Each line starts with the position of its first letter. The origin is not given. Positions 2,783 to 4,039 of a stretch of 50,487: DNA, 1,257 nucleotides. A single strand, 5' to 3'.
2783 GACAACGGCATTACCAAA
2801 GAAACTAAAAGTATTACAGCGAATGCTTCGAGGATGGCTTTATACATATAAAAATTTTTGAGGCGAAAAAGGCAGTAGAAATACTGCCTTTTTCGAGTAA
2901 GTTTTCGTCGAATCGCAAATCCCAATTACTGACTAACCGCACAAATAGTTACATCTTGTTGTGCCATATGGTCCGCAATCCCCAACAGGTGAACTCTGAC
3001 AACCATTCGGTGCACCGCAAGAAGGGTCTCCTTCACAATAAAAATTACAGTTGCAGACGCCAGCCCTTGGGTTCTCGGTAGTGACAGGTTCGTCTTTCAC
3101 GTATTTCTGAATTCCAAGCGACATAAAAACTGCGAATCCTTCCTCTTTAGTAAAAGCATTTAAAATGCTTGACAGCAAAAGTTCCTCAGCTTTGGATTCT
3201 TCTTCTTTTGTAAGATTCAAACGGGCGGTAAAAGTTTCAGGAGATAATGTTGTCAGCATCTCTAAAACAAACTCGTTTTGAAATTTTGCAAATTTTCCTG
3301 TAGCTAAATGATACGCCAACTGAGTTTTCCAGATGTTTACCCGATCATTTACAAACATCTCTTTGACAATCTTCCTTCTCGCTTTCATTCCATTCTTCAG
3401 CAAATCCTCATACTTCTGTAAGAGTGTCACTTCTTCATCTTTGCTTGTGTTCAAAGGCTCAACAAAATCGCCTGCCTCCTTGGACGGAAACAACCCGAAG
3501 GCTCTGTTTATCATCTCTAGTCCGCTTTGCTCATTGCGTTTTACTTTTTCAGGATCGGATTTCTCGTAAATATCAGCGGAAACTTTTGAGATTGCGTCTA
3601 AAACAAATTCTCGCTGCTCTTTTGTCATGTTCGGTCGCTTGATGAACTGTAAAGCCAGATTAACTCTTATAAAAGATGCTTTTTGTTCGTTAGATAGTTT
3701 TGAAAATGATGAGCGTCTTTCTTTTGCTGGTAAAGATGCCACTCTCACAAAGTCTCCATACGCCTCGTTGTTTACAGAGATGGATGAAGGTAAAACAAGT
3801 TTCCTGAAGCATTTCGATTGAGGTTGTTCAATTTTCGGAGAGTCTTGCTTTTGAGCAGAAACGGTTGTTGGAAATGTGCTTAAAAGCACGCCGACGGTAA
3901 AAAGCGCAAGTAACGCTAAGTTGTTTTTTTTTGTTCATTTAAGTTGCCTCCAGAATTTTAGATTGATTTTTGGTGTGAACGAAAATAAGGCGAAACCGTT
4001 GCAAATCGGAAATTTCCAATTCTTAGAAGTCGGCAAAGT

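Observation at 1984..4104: Low-GC two-gene island: an exported protein ending in an 8-Cys tail beside a membrane TlpA-like thioredoxin (candidate disulfide-rich bacteriocin module)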

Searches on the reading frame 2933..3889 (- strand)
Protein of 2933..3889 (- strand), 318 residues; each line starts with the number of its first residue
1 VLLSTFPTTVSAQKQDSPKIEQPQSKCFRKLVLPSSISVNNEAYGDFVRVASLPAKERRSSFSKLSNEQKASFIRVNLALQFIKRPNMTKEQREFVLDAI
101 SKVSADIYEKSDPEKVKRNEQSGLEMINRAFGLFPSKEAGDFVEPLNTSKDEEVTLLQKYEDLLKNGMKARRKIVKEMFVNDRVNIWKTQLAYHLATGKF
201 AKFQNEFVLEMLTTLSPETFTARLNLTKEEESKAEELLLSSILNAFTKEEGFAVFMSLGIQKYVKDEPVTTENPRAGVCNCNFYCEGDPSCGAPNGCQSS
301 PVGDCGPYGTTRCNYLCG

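Call 5: search_protein_families(library=pfam, proteins=[window:2933-3889:-], max_evalue=1)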
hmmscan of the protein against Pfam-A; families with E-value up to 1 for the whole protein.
window:2933-3889:- (318 aa): 3 families
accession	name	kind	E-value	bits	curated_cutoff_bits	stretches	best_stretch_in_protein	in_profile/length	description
PF24762.1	TPR_IF140-IFT172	-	0.027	13.6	26.8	1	93-202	320-428/486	IF140/IFT172 TPR domain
PF17279.8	DUF5344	-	0.049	14.6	27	1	137-182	36-81/87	Family of unknown function (DUF5344)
PF08389.18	Xpo1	-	0.17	12.4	22.7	1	174-241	11-79/147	Exportin 1-like protein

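Call 6: search_protein_families(library=ncbifam, proteins=[window:2933-3889:-], max_evalue=1)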
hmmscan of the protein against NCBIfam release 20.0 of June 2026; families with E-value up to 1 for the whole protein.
window:2933-3889:- (318 aa): 1 family
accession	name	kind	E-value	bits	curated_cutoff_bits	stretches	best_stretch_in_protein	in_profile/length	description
NF033852.1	fulvocin_rel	subfamily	3e-21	76.8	35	2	171-317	1-149/150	bacteriocin fulvocin C-related protein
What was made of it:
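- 2933..3938 (-): Gene 1: fulvocin C-related precursor. The start codon (3936-3938) and the 333-codon ORF (2933-3934, including the stop) are in different frames. NF033852 at 76.8 bits (call 6).
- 3122..3766 (-): Two tandem helical modules of about 105 aa each (3455-3766 and 3122-3439); the fold has no match among solved structures. NF033852 matches in two stretches (call 6).
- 2936..3058 (-): C-terminal 41-aa tail with 8 Cys (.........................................), homologous to mature fulvocin C. HMM match (call 6).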

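Call 8: find_homologous_proteins(query=window:2933-3889:-, max_evalue=0.001)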
Query window:2933-3889:- (318 aa): 129 proteins with E <= 0.001 among 3273 candidates; the best 120 are listed.
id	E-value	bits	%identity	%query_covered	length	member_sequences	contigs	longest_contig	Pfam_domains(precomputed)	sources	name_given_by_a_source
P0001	1.4e-171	588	81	100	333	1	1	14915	-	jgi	-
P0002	1.9e-151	522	100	73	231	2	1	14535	-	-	-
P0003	1.0e-150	519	74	99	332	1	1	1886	-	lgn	-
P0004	8.2e-150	516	71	100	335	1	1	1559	-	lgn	-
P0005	1.5e-146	505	69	100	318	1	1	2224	-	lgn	-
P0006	7.2e-145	500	69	97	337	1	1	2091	-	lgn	-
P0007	3.8e-144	498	77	93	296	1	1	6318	-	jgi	jgi:hypothetical protein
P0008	8.8e-142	490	78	90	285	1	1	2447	-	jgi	jgi:hypothetical protein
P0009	3.5e-140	485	68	100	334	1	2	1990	-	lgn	-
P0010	2.7e-139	482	76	90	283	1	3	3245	-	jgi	jgi:hypothetical protein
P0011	4.4e-139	481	70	99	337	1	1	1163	-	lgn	-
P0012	1.5e-137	476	71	96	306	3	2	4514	-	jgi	jgi:hypothetical protein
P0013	6.4e-130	451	69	90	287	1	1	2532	-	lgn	-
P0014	1.1e-127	444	66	99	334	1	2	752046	-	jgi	jgi:hypothetical protein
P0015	2.3e-125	436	63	99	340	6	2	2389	-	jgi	jgi:hypothetical protein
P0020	1.2e-122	427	62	99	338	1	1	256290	-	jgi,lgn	jgi:hypothetical protein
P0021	2.2e-120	420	67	90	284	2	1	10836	-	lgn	-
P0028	7.2e-115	401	63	90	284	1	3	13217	-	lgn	-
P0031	4.7e-112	392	60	90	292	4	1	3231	-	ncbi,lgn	-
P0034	1.0e-108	381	57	99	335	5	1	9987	-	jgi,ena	-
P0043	1.9e-107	377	59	100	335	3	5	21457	-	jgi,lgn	jgi:hypothetical protein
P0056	3.3e-100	353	59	90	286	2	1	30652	-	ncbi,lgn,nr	ncbi:MAG TPA: bacteriocin fulvocin C-related protein [Pyrinomonadaceae bacterium]|nr:bacteriocin ful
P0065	1.8e-97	344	55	99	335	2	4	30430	-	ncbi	-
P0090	1.5e-89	318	57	88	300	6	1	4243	-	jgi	jgi:hypothetical protein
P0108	3.2e-71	258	42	99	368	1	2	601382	-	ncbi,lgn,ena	-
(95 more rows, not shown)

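Call 9: find_encoding_contigs(protein=P0001, flank=6000, max_places=3)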
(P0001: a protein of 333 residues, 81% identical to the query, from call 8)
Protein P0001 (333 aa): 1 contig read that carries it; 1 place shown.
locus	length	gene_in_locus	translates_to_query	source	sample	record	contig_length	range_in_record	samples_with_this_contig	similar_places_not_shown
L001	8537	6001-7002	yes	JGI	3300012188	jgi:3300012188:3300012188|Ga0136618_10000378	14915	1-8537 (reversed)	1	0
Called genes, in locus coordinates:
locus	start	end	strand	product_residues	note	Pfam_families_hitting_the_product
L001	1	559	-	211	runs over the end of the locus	PF00484:Pro_CA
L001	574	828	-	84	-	-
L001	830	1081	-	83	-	-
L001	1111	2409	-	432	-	PF03033:Glyco_transf_28 (weak), PF00201:UDPGT (weak), PF04101:Glyco_tran_28_C (weak), PF06722:EryCIII-like_C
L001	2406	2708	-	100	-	-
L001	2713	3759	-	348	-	PF14257:DUF4349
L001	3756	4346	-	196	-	PF13548:DUF4126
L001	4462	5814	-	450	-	PF00072:Response_reg, PF00004:AAA (faint), PF00158:Sigma54_activat, PF01078:Mg_chelatase (weak), PF14532:Sigma54_activ_2, PF07728:AAA_5 (weak), PF25601:AAA_lid_14, PF02954:HTH_8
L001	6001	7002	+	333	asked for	-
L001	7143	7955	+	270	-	PF00578:AhpC-TSA, PF08534:Redoxin, PF00085:Thioredoxin (faint), PF13098:Thioredoxin_2, PF13905:Thioredoxin_8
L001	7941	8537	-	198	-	?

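Call 10: find_encoding_contigs(protein=P0014, flank=6000, max_places=3)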
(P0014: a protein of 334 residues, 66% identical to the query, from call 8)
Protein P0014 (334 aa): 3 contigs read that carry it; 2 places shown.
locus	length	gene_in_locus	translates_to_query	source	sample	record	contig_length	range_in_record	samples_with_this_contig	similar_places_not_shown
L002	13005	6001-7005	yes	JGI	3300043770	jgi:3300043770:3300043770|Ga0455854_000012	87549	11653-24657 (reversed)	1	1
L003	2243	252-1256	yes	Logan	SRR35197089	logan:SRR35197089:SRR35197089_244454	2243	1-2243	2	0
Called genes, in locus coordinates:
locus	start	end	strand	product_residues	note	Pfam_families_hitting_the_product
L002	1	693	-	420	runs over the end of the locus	PF03033:Glyco_transf_28 (weak), PF00201:UDPGT, PF04101:Glyco_tran_28_C (weak), PF06722:EryCIII-like_C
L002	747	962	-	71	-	-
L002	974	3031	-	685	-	PF01839:FG-GAP (faint), PF13517:FG-GAP_3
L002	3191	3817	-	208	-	PF13548:DUF4126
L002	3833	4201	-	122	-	PF02452:PemK_toxin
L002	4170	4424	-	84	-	-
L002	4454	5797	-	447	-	PF00072:Response_reg, PF00158:Sigma54_activat, PF14532:Sigma54_activ_2, PF07728:AAA_5 (weak), PF25601:AAA_lid_14, PF02954:HTH_8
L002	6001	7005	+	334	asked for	-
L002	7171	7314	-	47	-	-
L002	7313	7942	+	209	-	PF08534:Redoxin, PF00085:Thioredoxin (faint), PF00578:AhpC-TSA, PF13098:Thioredoxin_2 (weak), PF13905:Thioredoxin_8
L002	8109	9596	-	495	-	PF00672:HAMP, PF00512:HisKA, PF02518:HATPase_c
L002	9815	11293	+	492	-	PF00905:Transpeptidase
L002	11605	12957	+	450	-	-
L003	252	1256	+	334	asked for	-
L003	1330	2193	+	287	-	PF00085:Thioredoxin (faint), PF00578:AhpC-TSA, PF08534:Redoxin, PF13098:Thioredoxin_2 (weak), PF13905:Thioredoxin_8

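Call 11: find_encoding_contigs(protein=P0020, flank=6000, max_places=3)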
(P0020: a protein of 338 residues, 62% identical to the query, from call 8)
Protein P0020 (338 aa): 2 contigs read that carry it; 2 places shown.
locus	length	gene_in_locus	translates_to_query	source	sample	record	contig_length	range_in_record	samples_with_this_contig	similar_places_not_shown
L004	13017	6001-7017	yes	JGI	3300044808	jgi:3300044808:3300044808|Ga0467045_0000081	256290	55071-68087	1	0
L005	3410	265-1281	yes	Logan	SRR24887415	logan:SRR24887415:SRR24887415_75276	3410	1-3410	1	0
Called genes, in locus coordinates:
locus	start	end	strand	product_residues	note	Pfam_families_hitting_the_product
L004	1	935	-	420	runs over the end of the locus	PF03033:Glyco_transf_28 (weak), PF00201:UDPGT, PF04101:Glyco_tran_28_C, PF06722:EryCIII-like_C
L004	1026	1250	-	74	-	-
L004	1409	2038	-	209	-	PF13548:DUF4126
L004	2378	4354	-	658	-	PF02727:Cu_amine_oxidN2, PF21994:AGAO-like_N2, PF02728:Cu_amine_oxidN3, PF01179:Cu_amine_oxid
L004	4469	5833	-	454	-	PF00072:Response_reg, PF00158:Sigma54_activat, PF01078:Mg_chelatase (faint), PF14532:Sigma54_activ_2, PF25601:AAA_lid_14, PF02954:HTH_8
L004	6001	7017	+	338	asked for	-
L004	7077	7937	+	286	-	PF00578:AhpC-TSA, PF08534:Redoxin, PF00085:Thioredoxin (faint), PF13098:Thioredoxin_2 (weak), PF13905:Thioredoxin_8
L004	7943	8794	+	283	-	PF00578:AhpC-TSA, PF08534:Redoxin, PF00085:Thioredoxin (faint), PF13905:Thioredoxin_8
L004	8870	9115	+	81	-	-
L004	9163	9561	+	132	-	-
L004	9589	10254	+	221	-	-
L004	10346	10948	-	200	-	PF03938:OmpH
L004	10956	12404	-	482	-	PF00672:HAMP, PF00512:HisKA, PF02518:HATPase_c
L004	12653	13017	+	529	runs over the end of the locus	PF00905:Transpeptidase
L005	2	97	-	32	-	?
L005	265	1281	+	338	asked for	-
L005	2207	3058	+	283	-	PF00578:AhpC-TSA, PF08534:Redoxin, PF00085:Thioredoxin (faint), PF13905:Thioredoxin_8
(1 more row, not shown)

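Call 24: find_encoding_contigs(protein=P0008, flank=3000, max_places=3)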
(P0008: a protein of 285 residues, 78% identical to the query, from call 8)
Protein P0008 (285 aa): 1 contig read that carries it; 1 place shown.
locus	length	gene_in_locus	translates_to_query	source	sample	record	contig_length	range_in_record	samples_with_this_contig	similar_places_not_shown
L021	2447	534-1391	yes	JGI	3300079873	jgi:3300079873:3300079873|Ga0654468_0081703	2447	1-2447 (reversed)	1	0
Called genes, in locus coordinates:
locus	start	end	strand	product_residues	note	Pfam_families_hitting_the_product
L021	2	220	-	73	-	?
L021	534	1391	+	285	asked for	-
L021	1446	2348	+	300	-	PF08534:Redoxin, PF00085:Thioredoxin (faint), PF00578:AhpC-TSA, PF13098:Thioredoxin_2, PF13905:Thioredoxin_8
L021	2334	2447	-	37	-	?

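Call 25: find_encoding_contigs(protein=P0010, flank=3000, max_places=4)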
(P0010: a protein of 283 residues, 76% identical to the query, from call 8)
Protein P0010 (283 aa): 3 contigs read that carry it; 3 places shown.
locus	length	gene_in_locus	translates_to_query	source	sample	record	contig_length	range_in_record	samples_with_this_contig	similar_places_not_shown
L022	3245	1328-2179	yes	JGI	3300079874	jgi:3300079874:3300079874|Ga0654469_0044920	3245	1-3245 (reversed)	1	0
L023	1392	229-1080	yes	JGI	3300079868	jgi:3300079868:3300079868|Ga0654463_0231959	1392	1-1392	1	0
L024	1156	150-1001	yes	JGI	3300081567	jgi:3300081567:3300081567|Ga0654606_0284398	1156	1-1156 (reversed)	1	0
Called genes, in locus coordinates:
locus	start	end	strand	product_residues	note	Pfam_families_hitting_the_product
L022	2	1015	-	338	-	?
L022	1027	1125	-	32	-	-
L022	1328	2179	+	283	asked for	-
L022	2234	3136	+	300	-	PF00085:Thioredoxin (faint), PF00578:AhpC-TSA, PF08534:Redoxin, PF13098:Thioredoxin_2, PF13905:Thioredoxin_8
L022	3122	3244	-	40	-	?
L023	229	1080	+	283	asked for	-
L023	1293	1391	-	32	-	?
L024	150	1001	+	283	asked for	-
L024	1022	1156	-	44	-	?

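Call 26: find_encoding_contigs(protein=P0021, flank=5000, max_places=3)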
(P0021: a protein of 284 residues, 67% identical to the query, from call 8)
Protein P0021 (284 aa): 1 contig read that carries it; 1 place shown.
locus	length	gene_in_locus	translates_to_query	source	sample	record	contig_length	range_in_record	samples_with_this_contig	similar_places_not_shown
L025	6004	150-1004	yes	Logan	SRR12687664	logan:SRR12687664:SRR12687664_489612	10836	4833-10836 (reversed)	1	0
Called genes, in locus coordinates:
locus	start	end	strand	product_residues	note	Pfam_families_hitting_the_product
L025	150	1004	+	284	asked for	-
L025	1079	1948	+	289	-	PF00578:AhpC-TSA, PF08534:Redoxin, PF00085:Thioredoxin (faint), PF13098:Thioredoxin_2, PF13905:Thioredoxin_8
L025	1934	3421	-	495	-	PF00672:HAMP, PF00512:HisKA, PF02518:HATPase_c, PF14501:HATPase_c_5 (weak)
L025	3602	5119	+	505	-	PF00905:Transpeptidase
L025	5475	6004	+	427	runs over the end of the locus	-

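Call 27: find_encoding_contigs(protein=P0028, flank=5000, max_places=4)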
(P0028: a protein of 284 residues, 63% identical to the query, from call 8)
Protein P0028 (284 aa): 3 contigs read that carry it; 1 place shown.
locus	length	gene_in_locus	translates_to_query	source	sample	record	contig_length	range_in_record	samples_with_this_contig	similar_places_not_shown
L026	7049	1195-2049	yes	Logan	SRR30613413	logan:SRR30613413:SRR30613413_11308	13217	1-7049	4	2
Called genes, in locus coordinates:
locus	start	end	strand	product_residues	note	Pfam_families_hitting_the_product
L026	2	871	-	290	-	?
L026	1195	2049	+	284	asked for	-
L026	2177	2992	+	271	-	PF00578:AhpC-TSA, PF08534:Redoxin, PF00085:Thioredoxin (faint), PF13098:Thioredoxin_2, PF13905:Thioredoxin_8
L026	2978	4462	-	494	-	PF00672:HAMP, PF00512:HisKA, PF02518:HATPase_c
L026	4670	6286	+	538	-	PF00905:Transpeptidase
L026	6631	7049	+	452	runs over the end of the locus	-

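Call 39: predict_structure(alignment_id=A2)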
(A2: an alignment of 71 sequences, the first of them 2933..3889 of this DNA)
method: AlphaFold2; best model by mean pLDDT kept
length: 318 residues; sequences in the alignment: 71
mean_pLDDT: 86.8   pTM: 0.85
mean pLDDT of the five models: 86.8, 85.8, 85.0, 83.7, 83.0
residues with pLDDT >= 90: 205; 70-90: 74; 50-70: 16; < 50: 23
segments of 3 or more residues with pLDDT < 50: 1-5, 7-24
pLDDT, mean of each block of 10 residues (from residue 1): 37 36 54 88 96 96 97 98 96 97 94 93 94 93 91 97 93 93 97 97 97 94 85 91 97 94 81 68 81 77 89 86
secondary structure, 60 per line:
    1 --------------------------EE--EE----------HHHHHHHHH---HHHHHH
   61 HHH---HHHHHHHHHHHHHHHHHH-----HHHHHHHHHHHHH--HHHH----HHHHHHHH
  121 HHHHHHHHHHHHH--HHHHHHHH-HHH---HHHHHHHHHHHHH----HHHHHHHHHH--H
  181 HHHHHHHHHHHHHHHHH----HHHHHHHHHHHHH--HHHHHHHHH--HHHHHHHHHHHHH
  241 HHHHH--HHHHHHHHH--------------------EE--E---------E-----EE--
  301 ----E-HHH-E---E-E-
elements in order: H43-51 H55-63 H67-84 H90-102 H105-108 H113-133 H136-143 H151-163 H168-177 H180-197 H202-214 H217-225 H228-245 H248-256
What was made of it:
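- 3122..3766 (-): AF2 pLDDT 86.8, pTM 0.85, 14 helices (call 39).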

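Call 41: search_solved_structures(query=A2, max_evalue=1)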
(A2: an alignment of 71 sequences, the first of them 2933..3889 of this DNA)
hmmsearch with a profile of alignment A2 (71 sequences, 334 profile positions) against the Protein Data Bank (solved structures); distinct sequences matched with E-value up to 1: 3.
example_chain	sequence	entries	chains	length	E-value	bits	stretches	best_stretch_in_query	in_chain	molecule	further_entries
3pqc_A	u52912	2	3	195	0.094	15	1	200-271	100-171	Probable GTP-binding protein engB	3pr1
6n8b_A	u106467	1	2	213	0.13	14.6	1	58-143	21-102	transcription regulator AcaB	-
6n8a_A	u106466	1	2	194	0.15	14.3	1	59-143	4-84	transcription regulator AcaB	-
